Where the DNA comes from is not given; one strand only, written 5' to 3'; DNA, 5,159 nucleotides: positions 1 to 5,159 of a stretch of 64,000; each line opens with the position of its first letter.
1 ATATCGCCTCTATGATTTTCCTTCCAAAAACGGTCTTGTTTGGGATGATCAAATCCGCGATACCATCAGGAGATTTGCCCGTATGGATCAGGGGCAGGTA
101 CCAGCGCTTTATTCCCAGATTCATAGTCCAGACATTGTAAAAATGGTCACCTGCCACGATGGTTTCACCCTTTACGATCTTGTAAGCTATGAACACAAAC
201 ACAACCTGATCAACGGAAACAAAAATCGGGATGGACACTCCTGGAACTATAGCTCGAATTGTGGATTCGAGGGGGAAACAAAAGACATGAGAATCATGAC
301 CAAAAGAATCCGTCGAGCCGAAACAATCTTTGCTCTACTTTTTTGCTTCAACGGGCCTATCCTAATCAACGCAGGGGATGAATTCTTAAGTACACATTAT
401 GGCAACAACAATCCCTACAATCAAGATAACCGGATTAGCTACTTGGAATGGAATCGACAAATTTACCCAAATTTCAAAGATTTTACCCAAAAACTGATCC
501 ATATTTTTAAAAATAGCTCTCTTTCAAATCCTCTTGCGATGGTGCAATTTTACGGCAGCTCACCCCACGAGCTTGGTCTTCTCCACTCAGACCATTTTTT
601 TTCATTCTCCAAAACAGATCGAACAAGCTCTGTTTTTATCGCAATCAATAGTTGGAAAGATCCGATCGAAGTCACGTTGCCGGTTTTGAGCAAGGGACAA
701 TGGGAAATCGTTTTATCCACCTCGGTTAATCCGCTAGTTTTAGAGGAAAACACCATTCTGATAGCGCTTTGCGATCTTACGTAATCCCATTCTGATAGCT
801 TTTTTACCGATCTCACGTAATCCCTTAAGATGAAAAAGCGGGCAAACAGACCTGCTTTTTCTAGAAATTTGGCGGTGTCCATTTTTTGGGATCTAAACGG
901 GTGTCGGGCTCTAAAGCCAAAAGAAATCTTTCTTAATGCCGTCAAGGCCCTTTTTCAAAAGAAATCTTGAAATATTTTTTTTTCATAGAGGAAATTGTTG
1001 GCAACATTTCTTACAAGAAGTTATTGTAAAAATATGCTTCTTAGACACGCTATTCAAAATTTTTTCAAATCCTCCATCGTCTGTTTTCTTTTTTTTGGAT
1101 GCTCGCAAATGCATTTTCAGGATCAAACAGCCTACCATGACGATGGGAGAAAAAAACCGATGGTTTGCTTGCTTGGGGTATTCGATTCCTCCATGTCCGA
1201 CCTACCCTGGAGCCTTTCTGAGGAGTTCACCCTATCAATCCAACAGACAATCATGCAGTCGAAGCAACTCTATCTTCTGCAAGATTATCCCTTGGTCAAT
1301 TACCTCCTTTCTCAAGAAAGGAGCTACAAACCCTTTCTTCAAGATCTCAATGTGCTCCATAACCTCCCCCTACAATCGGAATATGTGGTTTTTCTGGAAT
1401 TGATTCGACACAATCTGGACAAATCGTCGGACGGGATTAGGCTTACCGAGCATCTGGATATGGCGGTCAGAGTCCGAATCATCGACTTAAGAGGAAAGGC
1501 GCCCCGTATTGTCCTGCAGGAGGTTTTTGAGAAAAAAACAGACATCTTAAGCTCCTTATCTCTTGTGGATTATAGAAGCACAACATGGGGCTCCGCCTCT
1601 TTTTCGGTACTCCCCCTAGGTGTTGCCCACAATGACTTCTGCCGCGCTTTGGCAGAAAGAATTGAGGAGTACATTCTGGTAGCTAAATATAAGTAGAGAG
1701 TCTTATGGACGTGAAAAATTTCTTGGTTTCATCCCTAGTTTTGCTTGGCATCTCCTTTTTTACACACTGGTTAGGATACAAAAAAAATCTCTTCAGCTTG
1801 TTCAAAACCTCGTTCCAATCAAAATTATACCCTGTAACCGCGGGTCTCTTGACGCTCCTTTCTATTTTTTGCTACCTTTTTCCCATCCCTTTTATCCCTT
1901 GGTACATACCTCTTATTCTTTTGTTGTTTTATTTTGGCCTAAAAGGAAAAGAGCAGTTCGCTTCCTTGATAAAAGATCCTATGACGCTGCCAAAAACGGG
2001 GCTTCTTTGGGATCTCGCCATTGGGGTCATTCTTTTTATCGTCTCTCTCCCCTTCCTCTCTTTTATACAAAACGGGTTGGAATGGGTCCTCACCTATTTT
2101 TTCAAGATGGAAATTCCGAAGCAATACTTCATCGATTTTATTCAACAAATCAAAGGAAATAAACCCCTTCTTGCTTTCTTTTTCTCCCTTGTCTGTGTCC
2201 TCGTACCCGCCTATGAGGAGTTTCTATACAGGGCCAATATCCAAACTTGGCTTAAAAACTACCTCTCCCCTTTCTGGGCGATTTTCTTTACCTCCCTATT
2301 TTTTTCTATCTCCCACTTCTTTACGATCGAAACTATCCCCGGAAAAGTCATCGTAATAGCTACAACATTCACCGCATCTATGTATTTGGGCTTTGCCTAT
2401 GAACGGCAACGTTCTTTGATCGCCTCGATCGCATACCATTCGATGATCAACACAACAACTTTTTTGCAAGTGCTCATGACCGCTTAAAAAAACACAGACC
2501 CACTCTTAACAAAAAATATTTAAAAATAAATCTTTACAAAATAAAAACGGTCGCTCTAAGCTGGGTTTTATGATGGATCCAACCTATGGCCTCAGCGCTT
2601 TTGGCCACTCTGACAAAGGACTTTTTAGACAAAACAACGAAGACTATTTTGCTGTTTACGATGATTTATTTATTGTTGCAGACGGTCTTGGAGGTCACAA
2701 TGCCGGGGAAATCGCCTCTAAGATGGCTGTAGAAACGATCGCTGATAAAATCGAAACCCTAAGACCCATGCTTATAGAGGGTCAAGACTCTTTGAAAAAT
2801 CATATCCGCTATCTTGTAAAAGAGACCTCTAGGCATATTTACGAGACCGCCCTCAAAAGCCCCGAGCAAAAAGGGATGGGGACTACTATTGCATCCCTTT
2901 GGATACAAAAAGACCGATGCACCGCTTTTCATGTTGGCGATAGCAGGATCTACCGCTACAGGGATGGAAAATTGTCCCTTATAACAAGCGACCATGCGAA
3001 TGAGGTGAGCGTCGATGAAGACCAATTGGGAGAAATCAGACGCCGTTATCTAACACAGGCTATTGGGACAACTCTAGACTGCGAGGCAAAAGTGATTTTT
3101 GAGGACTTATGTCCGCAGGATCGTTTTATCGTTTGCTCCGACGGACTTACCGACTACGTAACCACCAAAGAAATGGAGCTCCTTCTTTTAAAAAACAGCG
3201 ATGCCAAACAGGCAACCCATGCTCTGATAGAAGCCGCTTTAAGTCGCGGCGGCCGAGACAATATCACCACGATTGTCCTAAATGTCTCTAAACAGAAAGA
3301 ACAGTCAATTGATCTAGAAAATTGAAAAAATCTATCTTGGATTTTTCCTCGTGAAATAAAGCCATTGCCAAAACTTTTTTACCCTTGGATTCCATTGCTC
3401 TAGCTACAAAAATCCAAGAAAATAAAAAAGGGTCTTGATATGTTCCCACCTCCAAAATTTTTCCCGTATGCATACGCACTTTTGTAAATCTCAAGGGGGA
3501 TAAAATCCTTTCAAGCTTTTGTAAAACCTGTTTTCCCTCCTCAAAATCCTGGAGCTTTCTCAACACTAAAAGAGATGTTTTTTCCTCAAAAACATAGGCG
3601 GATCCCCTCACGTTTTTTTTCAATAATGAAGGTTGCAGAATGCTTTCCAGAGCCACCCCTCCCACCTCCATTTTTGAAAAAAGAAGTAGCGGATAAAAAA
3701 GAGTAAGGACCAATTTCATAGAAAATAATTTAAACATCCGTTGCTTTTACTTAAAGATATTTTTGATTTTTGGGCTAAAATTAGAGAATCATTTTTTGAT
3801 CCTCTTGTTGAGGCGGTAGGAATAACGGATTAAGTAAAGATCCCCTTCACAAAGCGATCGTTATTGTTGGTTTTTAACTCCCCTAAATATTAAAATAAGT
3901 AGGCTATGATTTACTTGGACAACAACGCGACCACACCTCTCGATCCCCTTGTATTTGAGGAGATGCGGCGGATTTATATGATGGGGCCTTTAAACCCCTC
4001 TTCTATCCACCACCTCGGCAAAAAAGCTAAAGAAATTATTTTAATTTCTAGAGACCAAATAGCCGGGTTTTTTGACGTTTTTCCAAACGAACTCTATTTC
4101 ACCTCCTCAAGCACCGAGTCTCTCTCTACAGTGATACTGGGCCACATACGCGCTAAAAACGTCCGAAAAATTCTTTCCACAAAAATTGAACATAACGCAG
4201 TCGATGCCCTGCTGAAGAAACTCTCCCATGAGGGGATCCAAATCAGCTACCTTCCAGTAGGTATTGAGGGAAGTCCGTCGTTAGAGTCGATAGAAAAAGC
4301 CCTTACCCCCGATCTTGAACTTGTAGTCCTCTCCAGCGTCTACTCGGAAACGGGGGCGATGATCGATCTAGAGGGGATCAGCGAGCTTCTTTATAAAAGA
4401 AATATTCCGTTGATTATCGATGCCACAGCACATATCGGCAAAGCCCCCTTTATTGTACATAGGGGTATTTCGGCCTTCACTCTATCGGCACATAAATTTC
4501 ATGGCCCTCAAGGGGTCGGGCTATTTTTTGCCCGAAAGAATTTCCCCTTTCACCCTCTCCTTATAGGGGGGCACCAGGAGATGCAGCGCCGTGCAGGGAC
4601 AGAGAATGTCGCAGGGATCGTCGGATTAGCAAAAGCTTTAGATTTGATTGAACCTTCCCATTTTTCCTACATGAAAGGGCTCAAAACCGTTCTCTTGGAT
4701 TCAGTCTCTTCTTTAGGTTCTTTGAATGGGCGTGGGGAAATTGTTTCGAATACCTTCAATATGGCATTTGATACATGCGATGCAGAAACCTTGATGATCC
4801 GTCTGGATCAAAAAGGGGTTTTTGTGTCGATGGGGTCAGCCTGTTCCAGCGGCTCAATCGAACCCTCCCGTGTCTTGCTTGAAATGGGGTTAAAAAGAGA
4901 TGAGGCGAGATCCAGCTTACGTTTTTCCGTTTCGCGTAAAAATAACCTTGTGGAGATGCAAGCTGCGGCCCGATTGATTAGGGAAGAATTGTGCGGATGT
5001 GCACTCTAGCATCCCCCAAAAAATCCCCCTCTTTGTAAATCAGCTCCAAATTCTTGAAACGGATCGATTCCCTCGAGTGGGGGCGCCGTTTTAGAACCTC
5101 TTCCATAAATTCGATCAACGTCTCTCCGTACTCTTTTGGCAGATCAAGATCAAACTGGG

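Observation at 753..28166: Recurrent theme: three unrelated tandem duplications, each anchored on a gene 3' end or stop codon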

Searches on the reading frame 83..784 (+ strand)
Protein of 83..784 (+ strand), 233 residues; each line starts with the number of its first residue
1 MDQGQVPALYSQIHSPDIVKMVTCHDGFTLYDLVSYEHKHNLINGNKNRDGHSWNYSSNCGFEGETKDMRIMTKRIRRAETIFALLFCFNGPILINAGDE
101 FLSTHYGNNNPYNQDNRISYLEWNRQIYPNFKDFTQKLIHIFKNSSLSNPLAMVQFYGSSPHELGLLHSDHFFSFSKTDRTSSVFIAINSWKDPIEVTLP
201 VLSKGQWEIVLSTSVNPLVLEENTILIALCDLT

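Call 6: search_protein_families(library=pfam, proteins=[window:83-784:+])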
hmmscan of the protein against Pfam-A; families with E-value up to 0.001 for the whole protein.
window:83-784:+ (233 aa): 0 families

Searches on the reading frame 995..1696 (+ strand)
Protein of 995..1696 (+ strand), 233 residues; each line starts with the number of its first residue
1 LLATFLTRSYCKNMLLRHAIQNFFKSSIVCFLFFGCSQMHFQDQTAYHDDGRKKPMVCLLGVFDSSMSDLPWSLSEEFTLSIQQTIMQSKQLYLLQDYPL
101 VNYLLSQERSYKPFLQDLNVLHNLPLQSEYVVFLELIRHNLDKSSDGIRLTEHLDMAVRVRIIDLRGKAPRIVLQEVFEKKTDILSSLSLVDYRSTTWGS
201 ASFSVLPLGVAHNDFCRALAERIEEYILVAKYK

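Call 6: search_protein_families(library=pfam, proteins=[window:995-1696:+])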
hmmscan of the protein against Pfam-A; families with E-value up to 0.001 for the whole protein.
window:995-1696:+ (233 aa): 1 family
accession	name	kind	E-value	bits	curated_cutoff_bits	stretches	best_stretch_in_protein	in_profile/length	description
PF24330.1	DUF7499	-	6.5e-48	163.5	27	1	44-231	2-193/193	Family of unknown function (DUF7499)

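Call 48: list_cluster_members(proteins=[P0001, L008:7311-9080:+, window:1034-1696:+])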
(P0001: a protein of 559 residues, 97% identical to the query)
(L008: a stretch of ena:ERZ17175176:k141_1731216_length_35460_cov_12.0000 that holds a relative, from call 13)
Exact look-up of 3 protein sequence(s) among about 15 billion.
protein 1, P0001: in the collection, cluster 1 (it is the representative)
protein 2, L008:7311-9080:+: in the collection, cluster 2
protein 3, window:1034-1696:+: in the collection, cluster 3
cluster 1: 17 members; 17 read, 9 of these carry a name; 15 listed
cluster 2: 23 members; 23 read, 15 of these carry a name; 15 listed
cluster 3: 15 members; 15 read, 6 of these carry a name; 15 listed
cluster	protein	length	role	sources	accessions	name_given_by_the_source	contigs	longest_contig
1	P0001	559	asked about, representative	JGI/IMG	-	-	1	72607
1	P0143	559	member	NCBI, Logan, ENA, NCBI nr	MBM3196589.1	MAG: HEAT repeat domain-containing protein [Chlamydiae bacterium] | HEAT repeat domain-containing protein [Chlamydiota bacterium]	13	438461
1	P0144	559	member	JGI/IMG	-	HEAT repeat protein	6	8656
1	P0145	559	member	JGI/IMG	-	HEAT repeat protein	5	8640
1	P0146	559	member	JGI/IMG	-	HEAT repeat protein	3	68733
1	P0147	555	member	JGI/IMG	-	HEAT repeat protein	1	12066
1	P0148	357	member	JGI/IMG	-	hypothetical protein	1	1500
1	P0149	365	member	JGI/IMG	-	hypothetical protein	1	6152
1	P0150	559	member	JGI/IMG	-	HEAT repeat protein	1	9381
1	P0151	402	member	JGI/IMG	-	HEAT repeat protein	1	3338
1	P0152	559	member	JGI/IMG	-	-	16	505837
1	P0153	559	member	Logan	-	-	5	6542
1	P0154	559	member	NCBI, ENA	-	-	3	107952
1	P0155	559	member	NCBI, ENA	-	-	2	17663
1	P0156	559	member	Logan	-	-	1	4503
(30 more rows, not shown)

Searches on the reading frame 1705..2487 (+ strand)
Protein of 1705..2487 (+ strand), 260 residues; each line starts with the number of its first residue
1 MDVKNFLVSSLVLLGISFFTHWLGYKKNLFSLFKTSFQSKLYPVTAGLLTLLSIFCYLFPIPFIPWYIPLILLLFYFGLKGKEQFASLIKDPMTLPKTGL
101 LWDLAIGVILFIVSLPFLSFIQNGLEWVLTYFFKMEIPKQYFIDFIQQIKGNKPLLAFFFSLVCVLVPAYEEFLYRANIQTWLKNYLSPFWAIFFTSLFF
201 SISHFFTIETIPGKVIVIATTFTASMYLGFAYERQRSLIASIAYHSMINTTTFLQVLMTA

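Call 6: search_protein_families(library=pfam, proteins=[window:1705-2487:+])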
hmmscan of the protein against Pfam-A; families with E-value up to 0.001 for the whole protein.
window:1705-2487:+ (260 aa): 1 family
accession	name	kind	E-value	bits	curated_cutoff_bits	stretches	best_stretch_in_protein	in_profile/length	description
PF02517.21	Rce1-like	-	2.4e-17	63.4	22.4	1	156-250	4-92/93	Type II CAAX prenyl endopeptidase Rce1-like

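Call 13: find_encoding_contigs(protein=window:1705-2487:+, flank=10000, max_places=10)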
Protein window:1705-2487:+ (260 aa): 11 contigs read that carry it; 10 places shown.
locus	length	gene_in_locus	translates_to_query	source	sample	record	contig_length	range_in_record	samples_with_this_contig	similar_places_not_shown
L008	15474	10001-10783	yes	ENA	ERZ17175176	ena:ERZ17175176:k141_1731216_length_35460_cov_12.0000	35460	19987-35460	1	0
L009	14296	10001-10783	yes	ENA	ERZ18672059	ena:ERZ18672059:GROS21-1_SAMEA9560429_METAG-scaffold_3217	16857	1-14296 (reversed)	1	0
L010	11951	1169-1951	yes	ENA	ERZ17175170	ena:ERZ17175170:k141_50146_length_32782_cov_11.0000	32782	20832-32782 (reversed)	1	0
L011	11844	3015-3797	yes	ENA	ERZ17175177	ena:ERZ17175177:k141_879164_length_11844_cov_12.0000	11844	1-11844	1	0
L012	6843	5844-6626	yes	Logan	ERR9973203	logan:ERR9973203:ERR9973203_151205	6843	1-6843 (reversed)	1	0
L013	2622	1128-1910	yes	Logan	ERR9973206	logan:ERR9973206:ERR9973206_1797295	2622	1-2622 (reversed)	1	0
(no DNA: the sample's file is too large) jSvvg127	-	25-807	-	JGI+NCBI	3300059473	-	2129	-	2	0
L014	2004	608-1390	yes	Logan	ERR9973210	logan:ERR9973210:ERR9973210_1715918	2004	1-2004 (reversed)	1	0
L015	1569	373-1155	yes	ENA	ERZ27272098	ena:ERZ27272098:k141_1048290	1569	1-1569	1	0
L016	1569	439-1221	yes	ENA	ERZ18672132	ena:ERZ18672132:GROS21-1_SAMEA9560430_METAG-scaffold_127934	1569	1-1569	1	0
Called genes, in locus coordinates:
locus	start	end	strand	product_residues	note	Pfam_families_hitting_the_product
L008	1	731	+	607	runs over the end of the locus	PF13378:MR_MLE_C (weak), PF00501:AMP-binding (faint)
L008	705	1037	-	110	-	-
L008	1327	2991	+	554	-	PF13414:TPR_11 (faint), PF13431:TPR_17 (faint), PF00515:TPR_1 (faint)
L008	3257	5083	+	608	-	PF02096:60KD_IMP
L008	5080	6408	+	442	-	PF00308:Bac_DnaA, PF01695:IstB_IS21 (weak), PF00004:AAA, PF13173:AAA_14 (weak), PF13401:AAA_22 (faint), PF08299:Bac_DnaA_C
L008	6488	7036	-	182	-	PF05932:CesT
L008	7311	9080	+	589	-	PF00128:Alpha-amylase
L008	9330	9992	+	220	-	PF24330:DUF7499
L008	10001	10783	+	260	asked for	PF02517:Rce1-like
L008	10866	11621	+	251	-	PF00481:PP2C (faint), PF13672:PP2C_2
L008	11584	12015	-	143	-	-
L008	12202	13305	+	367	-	PF00266:Aminotran_5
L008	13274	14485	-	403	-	PF01595:CNNM, PF00571:CBS (weak)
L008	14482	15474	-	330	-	?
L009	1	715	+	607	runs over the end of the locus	PF13378:MR_MLE_C (weak), PF00501:AMP-binding (faint)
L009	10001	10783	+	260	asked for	PF02517:Rce1-like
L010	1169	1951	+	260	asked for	PF02517:Rce1-like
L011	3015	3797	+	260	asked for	PF02517:Rce1-like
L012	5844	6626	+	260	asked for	PF02517:Rce1-like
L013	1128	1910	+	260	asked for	PF02517:Rce1-like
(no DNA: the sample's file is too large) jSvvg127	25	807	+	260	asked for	PF02517:Rce1-like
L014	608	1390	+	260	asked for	PF02517:Rce1-like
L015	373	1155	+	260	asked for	PF02517:Rce1-like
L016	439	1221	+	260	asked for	PF02517:Rce1-like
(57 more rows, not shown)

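Call 67: search_protein_families(library=ncbifam, proteins=[L008:7311-9080:+], max_evalue=0.1)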
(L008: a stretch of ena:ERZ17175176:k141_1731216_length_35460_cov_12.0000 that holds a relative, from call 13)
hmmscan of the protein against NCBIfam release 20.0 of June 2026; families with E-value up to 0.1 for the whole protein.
L008:7311-9080:+ (589 aa): 35 families (the best 25 are shown)
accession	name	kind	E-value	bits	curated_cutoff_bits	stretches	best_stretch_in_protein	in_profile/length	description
TIGR02100.1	glgX_debranch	equivalog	5.8e-95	318.8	640.9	1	111-502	139-570/688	glycogen debranching protein GlgX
NF002983.0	PRK03705.1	equivalog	4.5e-70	236.5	901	1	109-500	134-560/658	glycogen debranching protein GlgX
NF011082.0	PRK14510.1-1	equivalog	5.5e-66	222.8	2511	1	115-500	145-565/1410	bifunctional glycogen debranching protein GlgX/4-alpha-glucanotransferase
TIGR02104.1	pulA_typeI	equivalog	2e-35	122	504.5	1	73-569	71-598/605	type I pullulanase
TIGR02402.1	trehalose_TreZ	equivalog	1.6e-32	112.5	538.8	1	30-302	2-260/545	malto-oligosyltrehalose trehalohydrolase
TIGR02102.1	pullulan_Gpos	equivalog_domain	7.6e-23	80.2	1042.25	1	114-288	440-643/1113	pullulanase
NF008967.0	PRK12313.1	equivalog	5.9e-18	64.6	577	1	27-287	38-309/633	1,4-alpha-glucan branching protein GlgB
NF003811.1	PRK05402.1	equivalog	2e-17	63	741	1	26-287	28-301/619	1,4-alpha-glucan branching protein GlgB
TIGR02456.1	treS_nterm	equivalog_domain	2.8e-15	55.8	678.35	1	126-230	6-102/539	maltose alpha-D-glucosyltransferase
NF041321.1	Alpha-amyl_MalA_Halo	equivalog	1.3e-13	50.2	875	1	119-229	253-355/666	alpha-amylase MalA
TIGR02403.1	trehalose_treC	equivalog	5.9e-13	48.3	799.05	1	124-230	3-101/544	alpha,alpha-phosphotrehalase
NF008051.0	PRK10785.1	equivalog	3.1e-12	45.5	568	1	136-231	164-253/607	maltodextrin glucosidase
TIGR01515.1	branching_enzym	equivalog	3.9e-12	45.5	463.95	1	27-287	28-290/607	1,4-alpha-glucan branching enzyme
NF008183.0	PRK10933.1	subfamily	5.1e-11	42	535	1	124-232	9-109/551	alpha,alpha-phosphotrehalase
TIGR02103.1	pullul_strch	subfamily_domain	5.3e-11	41.3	697.6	1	182-289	380-501/900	pullulanase-type alpha-1,6-glucosidase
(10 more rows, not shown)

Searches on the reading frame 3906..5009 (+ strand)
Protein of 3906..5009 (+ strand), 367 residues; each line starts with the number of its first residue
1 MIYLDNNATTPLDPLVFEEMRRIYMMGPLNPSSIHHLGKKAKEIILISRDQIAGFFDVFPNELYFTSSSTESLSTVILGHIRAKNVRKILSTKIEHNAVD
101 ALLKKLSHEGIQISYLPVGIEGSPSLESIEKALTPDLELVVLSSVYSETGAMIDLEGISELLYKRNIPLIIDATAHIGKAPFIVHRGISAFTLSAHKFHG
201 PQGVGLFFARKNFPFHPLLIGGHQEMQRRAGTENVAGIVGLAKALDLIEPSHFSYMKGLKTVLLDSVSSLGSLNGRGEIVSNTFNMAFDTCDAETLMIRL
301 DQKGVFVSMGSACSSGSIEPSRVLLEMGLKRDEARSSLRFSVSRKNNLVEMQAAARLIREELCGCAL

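Call 23: find_related_loci(query=window:3906-5009:+, collection=genome_contigs, flank=10000)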
Query window:3906-5009:+ (367 aa) in genome_contigs; peptide patterns used: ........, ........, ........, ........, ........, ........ (x = any residue, [..] = any of these).
48 stretches matched a pattern; 3 encode a relative of the query (tblastn E <= 1e-3); 3 distinct loci.
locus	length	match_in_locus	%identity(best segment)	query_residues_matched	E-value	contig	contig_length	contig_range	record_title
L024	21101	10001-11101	96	1-367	0e+0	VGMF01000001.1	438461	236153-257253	MAG: Chlamydiae bacterium isolate K_DeepCast_35m_m2_096 K_DeepCast_35m_m2_096_Ga0194129_10000011, whole genome shotgun s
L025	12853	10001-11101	76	1-367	0e+0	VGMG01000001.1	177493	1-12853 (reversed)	MAG: Chlamydiae bacterium isolate K_DeepCast_35m_m2_204 K_DeepCast_35m_m2_204_Ga0194129_10000084, whole genome shotgun s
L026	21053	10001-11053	37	2-341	2e-51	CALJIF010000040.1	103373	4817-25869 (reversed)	MAG TPA_asm: uncultured Flavobacteriales bacterium isolate SRR5576002_bin.138_CONCOCT_v1.1_MAG genome assembly, contig:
